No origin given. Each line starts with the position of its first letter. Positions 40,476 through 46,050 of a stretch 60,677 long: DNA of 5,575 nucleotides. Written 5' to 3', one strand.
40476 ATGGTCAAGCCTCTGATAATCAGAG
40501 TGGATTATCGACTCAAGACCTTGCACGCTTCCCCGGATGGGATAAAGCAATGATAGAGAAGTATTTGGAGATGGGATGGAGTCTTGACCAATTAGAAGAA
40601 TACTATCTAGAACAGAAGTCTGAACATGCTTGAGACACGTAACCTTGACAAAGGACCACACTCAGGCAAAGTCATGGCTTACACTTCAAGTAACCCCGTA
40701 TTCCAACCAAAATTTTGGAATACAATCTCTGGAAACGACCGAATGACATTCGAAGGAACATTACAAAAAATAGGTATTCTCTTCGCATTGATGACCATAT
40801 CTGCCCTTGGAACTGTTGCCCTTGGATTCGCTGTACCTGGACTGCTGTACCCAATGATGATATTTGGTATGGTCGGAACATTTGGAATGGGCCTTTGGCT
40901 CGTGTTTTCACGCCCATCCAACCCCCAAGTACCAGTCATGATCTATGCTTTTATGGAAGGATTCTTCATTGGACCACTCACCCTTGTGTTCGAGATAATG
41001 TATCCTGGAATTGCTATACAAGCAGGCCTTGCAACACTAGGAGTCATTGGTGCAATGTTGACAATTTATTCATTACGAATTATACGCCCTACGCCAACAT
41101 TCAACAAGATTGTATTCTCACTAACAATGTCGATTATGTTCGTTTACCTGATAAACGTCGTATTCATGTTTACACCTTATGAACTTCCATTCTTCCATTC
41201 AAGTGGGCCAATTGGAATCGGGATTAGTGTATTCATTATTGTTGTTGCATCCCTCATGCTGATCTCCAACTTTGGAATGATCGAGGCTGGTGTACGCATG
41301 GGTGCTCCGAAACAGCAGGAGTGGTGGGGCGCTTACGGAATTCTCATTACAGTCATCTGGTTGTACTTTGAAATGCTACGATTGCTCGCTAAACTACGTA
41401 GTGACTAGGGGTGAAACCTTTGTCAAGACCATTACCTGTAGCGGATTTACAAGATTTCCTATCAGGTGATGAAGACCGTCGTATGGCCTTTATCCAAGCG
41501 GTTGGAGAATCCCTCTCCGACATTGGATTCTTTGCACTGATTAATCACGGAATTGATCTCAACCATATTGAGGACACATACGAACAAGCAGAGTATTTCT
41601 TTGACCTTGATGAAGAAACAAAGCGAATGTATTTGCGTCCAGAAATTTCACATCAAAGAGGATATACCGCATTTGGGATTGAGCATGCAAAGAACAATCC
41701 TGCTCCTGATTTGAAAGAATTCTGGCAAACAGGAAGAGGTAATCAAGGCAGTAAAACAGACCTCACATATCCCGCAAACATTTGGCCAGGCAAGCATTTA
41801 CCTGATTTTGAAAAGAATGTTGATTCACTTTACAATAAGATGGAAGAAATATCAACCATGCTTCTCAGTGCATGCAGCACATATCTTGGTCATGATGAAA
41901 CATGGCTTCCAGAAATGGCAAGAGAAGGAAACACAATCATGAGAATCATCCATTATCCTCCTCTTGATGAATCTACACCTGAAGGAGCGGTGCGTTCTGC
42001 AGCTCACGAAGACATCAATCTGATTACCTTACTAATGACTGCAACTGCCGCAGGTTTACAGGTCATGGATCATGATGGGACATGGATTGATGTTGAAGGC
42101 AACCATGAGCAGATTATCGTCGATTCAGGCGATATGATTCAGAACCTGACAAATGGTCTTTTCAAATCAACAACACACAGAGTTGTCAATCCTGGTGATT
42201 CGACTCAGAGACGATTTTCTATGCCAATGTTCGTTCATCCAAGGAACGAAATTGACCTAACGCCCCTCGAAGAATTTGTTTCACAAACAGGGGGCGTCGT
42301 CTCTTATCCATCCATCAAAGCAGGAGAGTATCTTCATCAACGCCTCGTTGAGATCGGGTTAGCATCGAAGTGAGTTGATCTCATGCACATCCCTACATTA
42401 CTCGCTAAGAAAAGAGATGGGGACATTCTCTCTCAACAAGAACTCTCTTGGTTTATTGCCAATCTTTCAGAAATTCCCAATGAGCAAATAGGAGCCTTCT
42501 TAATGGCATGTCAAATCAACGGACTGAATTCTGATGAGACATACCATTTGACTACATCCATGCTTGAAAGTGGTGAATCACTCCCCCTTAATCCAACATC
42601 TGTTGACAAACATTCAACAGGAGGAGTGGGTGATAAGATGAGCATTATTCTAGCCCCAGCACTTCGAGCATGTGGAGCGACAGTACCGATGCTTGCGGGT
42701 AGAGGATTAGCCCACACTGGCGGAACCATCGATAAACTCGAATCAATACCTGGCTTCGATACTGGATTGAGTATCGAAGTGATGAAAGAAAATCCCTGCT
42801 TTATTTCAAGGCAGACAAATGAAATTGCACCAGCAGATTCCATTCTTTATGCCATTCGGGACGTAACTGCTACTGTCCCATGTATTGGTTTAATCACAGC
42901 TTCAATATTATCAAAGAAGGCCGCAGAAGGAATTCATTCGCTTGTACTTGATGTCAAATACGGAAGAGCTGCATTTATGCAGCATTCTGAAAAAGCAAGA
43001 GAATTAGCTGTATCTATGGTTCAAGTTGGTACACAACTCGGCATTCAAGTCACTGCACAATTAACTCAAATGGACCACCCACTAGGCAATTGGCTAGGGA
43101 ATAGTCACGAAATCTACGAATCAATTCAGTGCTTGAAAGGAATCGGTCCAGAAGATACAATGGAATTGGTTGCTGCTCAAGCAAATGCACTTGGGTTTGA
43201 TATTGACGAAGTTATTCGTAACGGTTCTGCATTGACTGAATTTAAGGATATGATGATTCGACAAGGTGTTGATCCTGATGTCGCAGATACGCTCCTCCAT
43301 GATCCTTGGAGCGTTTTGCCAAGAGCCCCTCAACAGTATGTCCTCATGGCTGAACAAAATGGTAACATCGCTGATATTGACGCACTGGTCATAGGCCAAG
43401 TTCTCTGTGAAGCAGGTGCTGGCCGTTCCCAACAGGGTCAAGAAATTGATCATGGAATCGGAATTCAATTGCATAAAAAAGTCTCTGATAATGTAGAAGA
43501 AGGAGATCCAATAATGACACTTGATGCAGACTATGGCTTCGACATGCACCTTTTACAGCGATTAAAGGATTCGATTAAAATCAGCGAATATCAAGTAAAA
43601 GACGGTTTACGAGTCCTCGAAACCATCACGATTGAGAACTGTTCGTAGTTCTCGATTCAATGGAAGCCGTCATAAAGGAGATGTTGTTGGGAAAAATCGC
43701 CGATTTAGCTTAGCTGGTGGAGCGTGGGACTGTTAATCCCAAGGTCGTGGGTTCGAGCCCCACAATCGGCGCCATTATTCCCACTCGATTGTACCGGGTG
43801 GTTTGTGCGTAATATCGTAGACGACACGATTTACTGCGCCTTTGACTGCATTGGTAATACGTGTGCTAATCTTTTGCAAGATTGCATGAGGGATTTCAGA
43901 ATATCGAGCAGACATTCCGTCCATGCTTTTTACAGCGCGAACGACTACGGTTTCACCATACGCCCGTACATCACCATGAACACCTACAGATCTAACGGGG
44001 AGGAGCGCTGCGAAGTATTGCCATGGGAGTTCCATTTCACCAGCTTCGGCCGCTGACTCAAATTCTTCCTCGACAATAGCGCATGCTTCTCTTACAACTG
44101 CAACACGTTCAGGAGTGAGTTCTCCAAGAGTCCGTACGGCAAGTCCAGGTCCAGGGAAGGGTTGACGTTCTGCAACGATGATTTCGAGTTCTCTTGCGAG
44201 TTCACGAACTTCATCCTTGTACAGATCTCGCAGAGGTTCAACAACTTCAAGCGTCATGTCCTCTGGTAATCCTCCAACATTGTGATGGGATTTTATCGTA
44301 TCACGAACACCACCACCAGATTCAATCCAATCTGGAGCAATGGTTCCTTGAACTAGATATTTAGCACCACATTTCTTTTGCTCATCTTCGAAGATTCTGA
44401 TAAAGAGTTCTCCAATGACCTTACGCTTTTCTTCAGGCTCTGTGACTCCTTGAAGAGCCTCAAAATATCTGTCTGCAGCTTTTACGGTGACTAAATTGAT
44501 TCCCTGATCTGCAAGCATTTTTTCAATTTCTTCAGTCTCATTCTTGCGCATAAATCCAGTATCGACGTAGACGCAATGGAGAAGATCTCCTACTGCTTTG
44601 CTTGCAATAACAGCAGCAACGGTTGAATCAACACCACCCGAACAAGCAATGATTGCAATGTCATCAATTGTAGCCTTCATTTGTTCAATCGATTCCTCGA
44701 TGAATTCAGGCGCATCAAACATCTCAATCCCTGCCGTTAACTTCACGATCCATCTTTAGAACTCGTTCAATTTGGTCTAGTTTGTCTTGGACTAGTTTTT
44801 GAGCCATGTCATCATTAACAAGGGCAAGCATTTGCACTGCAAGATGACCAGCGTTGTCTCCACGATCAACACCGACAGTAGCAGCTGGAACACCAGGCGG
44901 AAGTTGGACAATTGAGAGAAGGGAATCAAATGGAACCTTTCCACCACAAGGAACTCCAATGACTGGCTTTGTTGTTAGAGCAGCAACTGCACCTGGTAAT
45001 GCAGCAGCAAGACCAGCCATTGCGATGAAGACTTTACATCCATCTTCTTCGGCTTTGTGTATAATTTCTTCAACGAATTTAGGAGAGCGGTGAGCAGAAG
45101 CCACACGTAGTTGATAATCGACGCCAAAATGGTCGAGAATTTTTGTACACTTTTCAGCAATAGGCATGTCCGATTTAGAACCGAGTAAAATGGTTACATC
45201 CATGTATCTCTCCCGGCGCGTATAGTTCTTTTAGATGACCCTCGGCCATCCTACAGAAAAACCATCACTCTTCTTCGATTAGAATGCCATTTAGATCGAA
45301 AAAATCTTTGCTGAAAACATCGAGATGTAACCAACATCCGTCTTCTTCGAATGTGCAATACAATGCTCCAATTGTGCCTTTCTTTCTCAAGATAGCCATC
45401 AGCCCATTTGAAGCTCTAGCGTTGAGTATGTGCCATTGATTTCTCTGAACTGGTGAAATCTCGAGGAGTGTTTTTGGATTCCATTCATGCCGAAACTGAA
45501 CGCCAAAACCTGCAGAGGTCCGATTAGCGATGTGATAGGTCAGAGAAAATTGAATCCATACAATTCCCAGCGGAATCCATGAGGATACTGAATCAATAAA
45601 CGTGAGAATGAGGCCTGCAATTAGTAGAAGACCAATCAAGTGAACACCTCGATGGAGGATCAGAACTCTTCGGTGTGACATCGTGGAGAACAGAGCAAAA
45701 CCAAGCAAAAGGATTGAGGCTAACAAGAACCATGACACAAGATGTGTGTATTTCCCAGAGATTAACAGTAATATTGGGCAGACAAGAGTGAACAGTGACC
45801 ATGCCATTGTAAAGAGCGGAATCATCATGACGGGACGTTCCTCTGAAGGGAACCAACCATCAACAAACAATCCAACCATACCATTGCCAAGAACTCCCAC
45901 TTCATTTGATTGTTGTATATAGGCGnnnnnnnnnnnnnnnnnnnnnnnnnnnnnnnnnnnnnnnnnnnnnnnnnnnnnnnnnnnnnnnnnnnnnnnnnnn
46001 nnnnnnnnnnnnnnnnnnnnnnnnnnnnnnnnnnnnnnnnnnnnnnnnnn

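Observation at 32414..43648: Candidate extracellular-DNA capture and pyrimidine salvage operon (six co-directional, tightly spaced genes)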

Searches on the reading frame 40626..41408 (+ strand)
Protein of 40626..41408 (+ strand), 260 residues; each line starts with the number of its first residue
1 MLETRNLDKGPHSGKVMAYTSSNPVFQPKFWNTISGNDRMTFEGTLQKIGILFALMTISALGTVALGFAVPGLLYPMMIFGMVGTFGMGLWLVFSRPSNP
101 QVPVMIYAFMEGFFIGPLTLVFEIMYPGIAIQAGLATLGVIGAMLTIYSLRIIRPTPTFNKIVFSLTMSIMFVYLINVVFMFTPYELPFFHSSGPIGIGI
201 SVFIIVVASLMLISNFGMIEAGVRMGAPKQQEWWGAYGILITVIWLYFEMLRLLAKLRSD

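Call 3: search_protein_families(library=pfam, proteins=[window:40626-41408:+], max_evalue=0.01)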
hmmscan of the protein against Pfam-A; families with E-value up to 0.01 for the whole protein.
window:40626-41408:+ (260 aa): 2 families
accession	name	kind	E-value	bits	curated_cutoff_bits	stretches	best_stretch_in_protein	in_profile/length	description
PF12811.12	BaxI_1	-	1.3e-59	202.1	26.2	1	23-258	1-232/233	Bax inhibitor 1 like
PF01027.25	Bax1-I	-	2e-09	38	34.1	1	53-254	8-207/207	Inhibitor of apoptosis-promoting Bax1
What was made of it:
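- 40626..41408 (+): g4: BI-1-like (BaxI_1) membrane protein, with a probable start at 40674. It is lineage-specific, not core. PF12811 at 1.3e-59 (call 3).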

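Call 4: search_protein_families(library=ncbifam, proteins=[window:40626-41408:+], max_evalue=0.01)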
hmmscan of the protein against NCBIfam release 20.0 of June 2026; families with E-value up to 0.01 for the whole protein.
window:40626-41408:+ (260 aa): 0 families

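Call 39: search_solved_structures(query=window:40626-41408:+, max_evalue=1)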
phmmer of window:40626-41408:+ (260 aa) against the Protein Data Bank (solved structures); distinct sequences matched with E-value up to 1: 2.
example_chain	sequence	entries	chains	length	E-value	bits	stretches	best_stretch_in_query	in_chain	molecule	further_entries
5oqk_A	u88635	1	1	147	0.36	13.6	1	146-214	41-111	Voltage-gated hydrogen channel 1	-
3f4n_A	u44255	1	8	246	0.8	12.5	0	198-254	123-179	Pyridoxine 5'-phosphate synthase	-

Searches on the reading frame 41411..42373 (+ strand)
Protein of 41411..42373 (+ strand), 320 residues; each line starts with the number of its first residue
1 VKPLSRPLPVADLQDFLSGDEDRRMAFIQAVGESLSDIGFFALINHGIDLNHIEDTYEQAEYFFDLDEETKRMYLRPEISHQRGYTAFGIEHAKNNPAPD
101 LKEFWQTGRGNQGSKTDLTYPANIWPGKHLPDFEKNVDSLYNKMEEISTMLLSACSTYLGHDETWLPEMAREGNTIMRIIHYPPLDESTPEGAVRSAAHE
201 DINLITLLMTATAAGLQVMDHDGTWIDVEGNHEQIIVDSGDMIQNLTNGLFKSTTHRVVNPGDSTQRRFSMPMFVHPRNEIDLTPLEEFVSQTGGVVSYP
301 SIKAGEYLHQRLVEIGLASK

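Call 3: search_protein_families(library=pfam, proteins=[window:41411-42373:+], max_evalue=0.01)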
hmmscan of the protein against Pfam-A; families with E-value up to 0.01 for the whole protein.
window:41411-42373:+ (320 aa): 2 families
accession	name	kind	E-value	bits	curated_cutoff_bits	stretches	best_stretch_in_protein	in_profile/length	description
PF14226.12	DIOX_N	-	2.4e-25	89.9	27.3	1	8-126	1-115/117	non-haem dioxygenase in morphine synthesis N-terminal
PF03171.26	2OG-FeII_Oxy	-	8e-20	71.5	23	1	175-277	3-101/101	2OG-Fe(II) oxygenase superfamily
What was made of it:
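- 41411..42373 (+): g5: IPNS-type Fe(II)/2OG oxygenase of unknown substrate. It is restricted to MGIIa lineages. DIOX_N + 2OG-FeII_Oxy (call 3).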

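Call 4: search_protein_families(library=ncbifam, proteins=[window:41411-42373:+], max_evalue=0.01)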
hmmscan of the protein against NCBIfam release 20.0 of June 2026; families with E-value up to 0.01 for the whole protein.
window:41411-42373:+ (320 aa): 0 families

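Call 14: search_solved_structures(query=window:41411-42373:+, max_evalue=0.00001)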
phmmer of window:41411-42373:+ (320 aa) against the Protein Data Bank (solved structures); distinct sequences matched with E-value up to 0.00001: 61 (the best 60 are shown).
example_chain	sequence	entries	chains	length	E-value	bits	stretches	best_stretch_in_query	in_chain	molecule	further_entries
3oox_A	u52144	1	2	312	9.2e-54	186.5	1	26-318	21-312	putative 2OG-Fe(II) oxygenase family protein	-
3on7_A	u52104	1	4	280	2.7e-41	145.5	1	31-283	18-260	Oxidoreductase, iron/ascorbate family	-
5c3p_A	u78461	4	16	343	1.9e-28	103.3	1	8-313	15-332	Thymine dioxygenase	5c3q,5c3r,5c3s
5c3o_A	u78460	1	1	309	3.5e-26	95.9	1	8-279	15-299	Thymine dioxygenase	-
9ig3_A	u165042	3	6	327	3.9e-25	92.4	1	6-277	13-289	2-oxoglutarate-dependent dioxygenase traH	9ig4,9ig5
9ovh_A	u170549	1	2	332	2.7e-24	89.7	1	7-287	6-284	2-oxoglutarate-dependent ethylene/succinate-forming enzyme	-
9ktp_A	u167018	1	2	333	3.9e-23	85.8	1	8-313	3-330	2-oxoglutarate-dependent dioxygenase ucsF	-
9vgi_A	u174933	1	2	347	1.6e-22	83.8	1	7-309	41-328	O-demethylase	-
9gi5_A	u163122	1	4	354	2.3e-22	83.3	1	4-307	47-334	Os06g0176700 protein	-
6lsv_A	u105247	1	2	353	2.6e-22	83.1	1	3-303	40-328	Probable 2-oxoglutarate-dependent dioxygenase At5g05600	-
8x6q_A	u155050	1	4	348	3e-21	79.7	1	4-307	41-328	HPPD Inhibitor Sensitive 1-like 1 protein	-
8x7d_A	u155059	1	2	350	3e-21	79.6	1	4-307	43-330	HPPD Inhibitor Sensitive 1-like 1 protein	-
6jyv_A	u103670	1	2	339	4e-20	75.9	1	7-288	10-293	Probable iron/ascorbate oxidoreductase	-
2brt_A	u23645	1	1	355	5.5e-20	75.5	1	8-301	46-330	LEUCOANTHOCYANIDIN DIOXYGENASE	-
1gp4_A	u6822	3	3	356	5.5e-20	75.5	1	8-301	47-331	ANTHOCYANIDIN SYNTHASE | LEUCOANTHOCYANIDIN DIOXYGENASE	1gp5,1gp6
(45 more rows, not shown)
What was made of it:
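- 41411..42373 (+): PDB matches are 3oox at 9e-54 and 3on7 (both uncharacterised), then thymine dioxygenase at 1.9e-28 (call 14).
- Thymine dioxygenase is the nearest functionally characterised solved relative of g5, at 1.9e-28 (call 14). g5 is much closer to two uncharacterised bacterial proteins, 3oox at 9e-54 and 3on7 (call 14).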

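Call 52: search_solved_structures(query=window:41411-42373:+, max_evalue=1e-25, show_alignments=3)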
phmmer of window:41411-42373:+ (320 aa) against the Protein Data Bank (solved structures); distinct sequences matched with E-value up to 1e-25: 4.
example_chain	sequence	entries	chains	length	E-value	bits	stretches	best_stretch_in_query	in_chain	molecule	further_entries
3oox_A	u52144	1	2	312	9.2e-54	186.5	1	26-318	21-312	putative 2OG-Fe(II) oxygenase family protein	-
3on7_A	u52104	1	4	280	2.7e-41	145.5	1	31-283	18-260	Oxidoreductase, iron/ascorbate family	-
5c3p_A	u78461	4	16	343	1.9e-28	103.3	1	8-313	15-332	Thymine dioxygenase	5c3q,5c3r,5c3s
5c3o_A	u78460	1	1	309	3.5e-26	95.9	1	8-279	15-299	Thymine dioxygenase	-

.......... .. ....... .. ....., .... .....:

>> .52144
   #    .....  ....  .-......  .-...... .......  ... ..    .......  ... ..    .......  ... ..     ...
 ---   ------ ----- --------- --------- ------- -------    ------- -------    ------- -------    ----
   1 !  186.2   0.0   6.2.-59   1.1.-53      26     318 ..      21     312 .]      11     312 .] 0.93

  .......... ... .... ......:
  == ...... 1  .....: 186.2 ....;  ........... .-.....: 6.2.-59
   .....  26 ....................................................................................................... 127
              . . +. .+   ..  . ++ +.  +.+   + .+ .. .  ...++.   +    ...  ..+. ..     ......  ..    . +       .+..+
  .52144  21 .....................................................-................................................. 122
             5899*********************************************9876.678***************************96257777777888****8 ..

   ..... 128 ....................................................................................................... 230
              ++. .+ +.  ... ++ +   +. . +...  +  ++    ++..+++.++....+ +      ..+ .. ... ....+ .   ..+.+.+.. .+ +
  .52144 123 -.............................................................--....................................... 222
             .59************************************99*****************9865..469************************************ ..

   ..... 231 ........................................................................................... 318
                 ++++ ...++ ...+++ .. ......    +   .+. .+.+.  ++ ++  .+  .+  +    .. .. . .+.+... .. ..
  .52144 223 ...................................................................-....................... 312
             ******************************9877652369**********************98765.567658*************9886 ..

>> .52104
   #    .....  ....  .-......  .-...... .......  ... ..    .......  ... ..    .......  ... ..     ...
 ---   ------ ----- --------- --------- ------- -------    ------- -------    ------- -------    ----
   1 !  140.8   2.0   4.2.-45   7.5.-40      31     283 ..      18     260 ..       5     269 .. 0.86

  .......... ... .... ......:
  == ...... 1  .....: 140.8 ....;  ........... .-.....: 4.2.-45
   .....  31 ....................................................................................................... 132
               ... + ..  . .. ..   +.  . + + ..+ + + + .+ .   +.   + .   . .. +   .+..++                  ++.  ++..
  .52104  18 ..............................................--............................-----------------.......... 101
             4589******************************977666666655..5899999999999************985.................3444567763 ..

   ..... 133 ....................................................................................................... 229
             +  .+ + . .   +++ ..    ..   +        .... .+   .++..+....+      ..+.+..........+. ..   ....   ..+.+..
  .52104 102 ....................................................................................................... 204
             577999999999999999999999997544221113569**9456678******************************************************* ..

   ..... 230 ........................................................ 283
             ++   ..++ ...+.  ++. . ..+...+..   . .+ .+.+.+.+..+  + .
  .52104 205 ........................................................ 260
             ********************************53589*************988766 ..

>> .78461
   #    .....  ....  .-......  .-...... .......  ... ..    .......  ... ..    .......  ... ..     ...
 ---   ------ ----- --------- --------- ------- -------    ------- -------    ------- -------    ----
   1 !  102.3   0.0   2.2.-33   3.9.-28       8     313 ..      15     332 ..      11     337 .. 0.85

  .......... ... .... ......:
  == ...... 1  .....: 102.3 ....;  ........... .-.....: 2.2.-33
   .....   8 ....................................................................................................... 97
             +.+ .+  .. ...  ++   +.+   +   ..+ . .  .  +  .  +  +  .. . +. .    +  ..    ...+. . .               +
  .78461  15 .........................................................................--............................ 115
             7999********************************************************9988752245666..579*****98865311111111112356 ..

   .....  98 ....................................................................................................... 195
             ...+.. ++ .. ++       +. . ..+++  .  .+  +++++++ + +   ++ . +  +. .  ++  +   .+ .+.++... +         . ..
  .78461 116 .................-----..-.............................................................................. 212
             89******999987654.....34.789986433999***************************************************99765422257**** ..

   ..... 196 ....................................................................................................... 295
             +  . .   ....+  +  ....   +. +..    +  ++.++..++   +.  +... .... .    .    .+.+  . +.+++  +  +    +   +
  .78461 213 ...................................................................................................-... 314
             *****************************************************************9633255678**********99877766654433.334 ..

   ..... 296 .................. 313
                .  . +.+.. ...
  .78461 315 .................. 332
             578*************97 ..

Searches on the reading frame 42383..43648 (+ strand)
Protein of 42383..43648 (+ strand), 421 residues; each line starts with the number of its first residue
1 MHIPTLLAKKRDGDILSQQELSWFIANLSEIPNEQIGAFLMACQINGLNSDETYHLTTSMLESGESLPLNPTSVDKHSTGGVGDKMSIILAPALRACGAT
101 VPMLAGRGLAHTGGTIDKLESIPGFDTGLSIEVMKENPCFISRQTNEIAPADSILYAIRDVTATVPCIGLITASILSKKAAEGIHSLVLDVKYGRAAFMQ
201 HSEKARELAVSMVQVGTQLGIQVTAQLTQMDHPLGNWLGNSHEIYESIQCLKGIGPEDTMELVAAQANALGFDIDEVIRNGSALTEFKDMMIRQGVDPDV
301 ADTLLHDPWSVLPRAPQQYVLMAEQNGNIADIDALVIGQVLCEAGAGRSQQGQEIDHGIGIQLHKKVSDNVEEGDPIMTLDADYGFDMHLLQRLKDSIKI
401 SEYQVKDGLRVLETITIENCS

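Call 3: search_protein_families(library=pfam, proteins=[window:42383-43648:+], max_evalue=0.01)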
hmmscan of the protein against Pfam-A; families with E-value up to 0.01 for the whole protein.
window:42383-43648:+ (421 aa): 3 families
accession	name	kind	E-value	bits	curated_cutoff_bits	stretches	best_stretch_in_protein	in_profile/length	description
PF00591.27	Glycos_transf_3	-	3.8e-28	99.3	27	1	72-270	3-226/253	Glycosyl transferase family, a/b domain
PF07831.19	PYNP_C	-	1.8e-16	60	27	1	329-400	2-74/75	Pyrimidine nucleoside phosphorylase C-terminal domain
PF02885.22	Glycos_trans_3N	-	3.4e-14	52.8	26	1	5-64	2-63/63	Glycosyl transferase family, helical bundle domain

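Call 4: search_protein_families(library=ncbifam, proteins=[window:42383-43648:+], max_evalue=0.01)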
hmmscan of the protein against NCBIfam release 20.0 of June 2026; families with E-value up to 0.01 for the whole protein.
window:42383-43648:+ (421 aa): 9 families
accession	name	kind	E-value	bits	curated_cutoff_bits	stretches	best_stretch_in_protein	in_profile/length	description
NF004490.0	PRK05820.1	equivalog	2e-123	412.3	269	1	3-415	5-437/439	thymidine phosphorylase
TIGR02644.1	Y_phosphoryl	subfamily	1.2e-121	406.4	409.05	1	5-399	3-415/417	pyrimidine-nucleoside phosphorylase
NF004747.0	PRK06078.1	equivalog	3.8e-100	335.5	559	1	5-415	5-431/434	pyrimidine-nucleoside phosphorylase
TIGR02643.1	T_phosphoryl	equivalog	5.2e-98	328.8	570.7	1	7-405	7-427/437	thymidine phosphorylase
TIGR03327.1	AMP_phos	equivalog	3.2e-55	187.6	535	1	7-384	91-473/500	AMP phosphorylase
NF003338.0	PRK04350.1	subfamily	2.6e-53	181.1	434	1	7-388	96-479/502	thymidine phosphorylase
TIGR02645.1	ARCH_P_rylase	hypoth_equivalog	4.5e-49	167.2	434.6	1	8-383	91-471/493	putative thymidine phosphorylase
TIGR01245.1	trpD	equivalog_domain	0.00064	19.1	199.05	1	12-85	6-83/330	anthranilate phosphoribosyltransferase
NF011201.0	PRK14607.1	equivalog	0.0057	15.4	670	1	7-132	199-329/534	bifunctional anthranilate synthase component II/anthranilate phosphoribosyltransferase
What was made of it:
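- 42383..43648 (+): g6: thymidine / pyrimidine-nucleoside phosphorylase (DeoA), cytoplasmic. NF004490 scores 412 bits against a cut-off of 269 (call 4).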

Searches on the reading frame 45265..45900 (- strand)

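Call 25: search_protein_families(library=pfam, proteins=[window:45265-45900:-], max_evalue=0.001)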
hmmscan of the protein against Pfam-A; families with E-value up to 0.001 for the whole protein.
window:45265-45900:- (211 aa): 0 families

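Call 80: search_protein_families(library=pfam, proteins=[window:45265-45900:-], max_evalue=10)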
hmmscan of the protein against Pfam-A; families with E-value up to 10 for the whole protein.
window:45265-45900:- (211 aa): 2 families
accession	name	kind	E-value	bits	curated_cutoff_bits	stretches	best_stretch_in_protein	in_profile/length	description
PF03053.19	Corona_NS3b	-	0.23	11.6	25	1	48-100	37-88/226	ORF3b coronavirus protein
PF04757.19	Pex2_Pex12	-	0.89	9.7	25.1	1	26-109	125-211/214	Pex2 / Pex12 amino terminal region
